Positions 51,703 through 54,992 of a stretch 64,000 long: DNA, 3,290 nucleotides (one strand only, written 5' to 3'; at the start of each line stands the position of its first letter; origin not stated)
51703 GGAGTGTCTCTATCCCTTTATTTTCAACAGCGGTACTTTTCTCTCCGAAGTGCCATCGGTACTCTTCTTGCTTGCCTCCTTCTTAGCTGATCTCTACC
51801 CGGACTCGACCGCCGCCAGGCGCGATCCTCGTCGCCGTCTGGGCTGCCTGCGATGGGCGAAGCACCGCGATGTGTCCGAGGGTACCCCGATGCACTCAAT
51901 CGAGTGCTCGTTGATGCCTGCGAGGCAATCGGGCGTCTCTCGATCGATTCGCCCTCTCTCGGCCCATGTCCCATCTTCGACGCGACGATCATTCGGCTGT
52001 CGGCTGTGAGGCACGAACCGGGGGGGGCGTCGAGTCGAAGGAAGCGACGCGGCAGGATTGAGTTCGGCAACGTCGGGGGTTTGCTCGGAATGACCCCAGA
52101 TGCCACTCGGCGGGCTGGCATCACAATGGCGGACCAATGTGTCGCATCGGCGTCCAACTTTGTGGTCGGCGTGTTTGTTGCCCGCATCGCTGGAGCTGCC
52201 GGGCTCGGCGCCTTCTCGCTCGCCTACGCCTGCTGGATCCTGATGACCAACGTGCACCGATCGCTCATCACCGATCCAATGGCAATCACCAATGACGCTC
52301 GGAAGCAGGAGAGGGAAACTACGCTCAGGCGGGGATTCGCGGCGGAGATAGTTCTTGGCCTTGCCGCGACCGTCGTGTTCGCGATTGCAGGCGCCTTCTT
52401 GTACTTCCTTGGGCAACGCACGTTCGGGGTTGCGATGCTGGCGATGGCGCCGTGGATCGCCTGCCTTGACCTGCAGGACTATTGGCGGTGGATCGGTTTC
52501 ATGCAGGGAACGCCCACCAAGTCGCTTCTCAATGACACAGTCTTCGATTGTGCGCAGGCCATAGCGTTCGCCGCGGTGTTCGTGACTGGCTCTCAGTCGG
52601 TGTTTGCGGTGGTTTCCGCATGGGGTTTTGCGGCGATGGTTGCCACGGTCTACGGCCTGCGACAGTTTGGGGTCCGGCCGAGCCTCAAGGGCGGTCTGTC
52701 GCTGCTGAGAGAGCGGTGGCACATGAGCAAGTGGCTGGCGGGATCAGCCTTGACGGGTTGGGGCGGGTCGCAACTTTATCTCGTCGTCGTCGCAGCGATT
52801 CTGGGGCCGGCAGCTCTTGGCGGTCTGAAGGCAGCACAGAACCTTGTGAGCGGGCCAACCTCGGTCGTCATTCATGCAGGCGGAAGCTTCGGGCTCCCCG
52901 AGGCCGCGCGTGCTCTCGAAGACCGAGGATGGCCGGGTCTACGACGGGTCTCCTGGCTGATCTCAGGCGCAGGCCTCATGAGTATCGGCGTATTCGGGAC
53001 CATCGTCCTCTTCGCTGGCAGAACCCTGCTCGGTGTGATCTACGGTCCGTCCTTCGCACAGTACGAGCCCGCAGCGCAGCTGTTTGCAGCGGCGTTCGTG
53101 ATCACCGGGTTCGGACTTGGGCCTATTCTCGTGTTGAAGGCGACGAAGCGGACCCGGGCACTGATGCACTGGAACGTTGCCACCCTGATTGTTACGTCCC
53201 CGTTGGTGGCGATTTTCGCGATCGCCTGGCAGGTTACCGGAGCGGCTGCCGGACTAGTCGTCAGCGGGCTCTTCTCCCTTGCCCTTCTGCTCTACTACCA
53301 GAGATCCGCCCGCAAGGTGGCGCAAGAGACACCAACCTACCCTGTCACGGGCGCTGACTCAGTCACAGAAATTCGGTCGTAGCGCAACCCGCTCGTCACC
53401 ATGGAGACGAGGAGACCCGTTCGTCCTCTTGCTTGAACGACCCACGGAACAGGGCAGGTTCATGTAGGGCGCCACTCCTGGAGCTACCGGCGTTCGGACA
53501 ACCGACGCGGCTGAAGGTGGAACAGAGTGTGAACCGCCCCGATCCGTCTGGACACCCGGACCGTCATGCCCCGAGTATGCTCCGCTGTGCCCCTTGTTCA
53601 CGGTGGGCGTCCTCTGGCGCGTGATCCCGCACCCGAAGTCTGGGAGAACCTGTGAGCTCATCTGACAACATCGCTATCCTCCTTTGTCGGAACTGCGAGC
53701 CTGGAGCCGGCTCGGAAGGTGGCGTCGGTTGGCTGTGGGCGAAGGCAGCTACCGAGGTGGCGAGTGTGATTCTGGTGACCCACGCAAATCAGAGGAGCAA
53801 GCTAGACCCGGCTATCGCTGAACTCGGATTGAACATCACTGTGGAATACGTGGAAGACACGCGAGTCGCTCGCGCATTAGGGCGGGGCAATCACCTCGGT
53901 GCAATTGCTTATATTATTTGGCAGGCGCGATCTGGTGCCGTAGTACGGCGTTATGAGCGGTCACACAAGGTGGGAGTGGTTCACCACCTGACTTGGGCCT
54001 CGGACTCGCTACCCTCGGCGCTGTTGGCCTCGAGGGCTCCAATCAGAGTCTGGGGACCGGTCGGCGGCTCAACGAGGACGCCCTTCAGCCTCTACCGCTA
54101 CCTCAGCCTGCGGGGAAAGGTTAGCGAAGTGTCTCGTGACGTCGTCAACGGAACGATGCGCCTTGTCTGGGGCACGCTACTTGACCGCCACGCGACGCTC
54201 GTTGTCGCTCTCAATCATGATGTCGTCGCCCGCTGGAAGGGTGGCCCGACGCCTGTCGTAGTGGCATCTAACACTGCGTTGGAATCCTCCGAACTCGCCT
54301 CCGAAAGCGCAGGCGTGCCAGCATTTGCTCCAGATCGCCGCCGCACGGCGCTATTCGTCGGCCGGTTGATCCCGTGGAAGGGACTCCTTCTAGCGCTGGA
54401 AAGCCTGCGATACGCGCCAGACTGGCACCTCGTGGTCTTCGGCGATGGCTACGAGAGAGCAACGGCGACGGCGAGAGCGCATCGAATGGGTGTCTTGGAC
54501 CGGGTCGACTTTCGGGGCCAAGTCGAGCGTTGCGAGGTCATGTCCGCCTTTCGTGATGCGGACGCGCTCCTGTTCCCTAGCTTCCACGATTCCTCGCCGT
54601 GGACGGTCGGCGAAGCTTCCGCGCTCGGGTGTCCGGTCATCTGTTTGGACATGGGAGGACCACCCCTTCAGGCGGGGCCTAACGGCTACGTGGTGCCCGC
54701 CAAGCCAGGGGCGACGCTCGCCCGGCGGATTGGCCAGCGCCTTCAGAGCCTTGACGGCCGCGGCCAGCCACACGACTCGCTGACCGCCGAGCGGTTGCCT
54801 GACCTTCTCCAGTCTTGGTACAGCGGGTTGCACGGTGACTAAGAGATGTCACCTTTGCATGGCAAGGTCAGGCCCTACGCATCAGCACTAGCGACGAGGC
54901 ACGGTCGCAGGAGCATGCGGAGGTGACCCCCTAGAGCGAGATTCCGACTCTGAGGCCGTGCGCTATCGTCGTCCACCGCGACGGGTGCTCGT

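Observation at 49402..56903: Two divergent PCP/Wzz-like paralogues both carry kinase-like C-terminal domains without a Walker A lysine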

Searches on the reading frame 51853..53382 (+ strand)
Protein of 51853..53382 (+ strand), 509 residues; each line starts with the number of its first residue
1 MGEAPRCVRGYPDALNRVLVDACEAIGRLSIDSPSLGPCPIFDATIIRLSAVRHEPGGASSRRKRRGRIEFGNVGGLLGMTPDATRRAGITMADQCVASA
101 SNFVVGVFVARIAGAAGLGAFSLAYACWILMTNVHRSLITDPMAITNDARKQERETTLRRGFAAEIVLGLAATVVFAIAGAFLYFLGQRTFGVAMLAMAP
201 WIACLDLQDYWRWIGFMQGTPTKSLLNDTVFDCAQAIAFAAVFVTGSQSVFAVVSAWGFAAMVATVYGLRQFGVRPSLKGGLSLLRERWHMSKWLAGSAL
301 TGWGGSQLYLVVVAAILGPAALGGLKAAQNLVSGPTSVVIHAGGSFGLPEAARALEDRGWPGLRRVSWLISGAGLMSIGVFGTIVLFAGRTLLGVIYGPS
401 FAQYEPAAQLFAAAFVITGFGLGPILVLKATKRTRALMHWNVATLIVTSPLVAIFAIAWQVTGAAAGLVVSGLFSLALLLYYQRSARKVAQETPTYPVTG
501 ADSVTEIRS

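Call 9: search_protein_families(library=pfam, proteins=[window:51853-53382:+], max_evalue=0.001)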
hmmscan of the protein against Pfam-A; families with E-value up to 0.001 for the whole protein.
window:51853-53382:+ (509 aa): 1 family
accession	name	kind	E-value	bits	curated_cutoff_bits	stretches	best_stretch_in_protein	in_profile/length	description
PF13440.11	Polysacc_synt_3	-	1.1e-07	31.9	23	1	223-352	112-241/293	Polysaccharide biosynthesis protein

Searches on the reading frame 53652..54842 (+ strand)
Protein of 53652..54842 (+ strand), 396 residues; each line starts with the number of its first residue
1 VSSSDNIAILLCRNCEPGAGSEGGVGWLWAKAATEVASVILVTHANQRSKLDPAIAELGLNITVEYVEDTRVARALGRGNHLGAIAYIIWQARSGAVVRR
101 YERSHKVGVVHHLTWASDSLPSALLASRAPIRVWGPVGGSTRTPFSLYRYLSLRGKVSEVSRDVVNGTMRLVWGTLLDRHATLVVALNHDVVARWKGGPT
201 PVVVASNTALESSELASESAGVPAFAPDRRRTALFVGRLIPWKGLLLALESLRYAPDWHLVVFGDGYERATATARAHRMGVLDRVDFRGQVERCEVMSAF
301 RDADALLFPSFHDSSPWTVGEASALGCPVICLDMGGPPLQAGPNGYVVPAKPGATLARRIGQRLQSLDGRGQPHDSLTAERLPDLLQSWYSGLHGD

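Call 9: search_protein_families(library=pfam, proteins=[window:53652-54842:+], max_evalue=0.001)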
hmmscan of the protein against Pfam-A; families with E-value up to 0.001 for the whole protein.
window:53652-54842:+ (396 aa): 3 families
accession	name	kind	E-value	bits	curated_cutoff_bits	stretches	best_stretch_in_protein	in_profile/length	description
PF00534.26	Glycos_transf_1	-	8.5e-22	77.9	26.4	1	227-362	12-154/172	Glycosyl transferases group 1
PF13692.12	Glyco_trans_1_4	-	1.2e-19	71.4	27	1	231-364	2-140/142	Glycosyl transferases group 1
PF20706.3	GT4-conflict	-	0.00062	19.3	26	1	222-332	192-311/385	Family 4 Glycosyltransferase in conflict systems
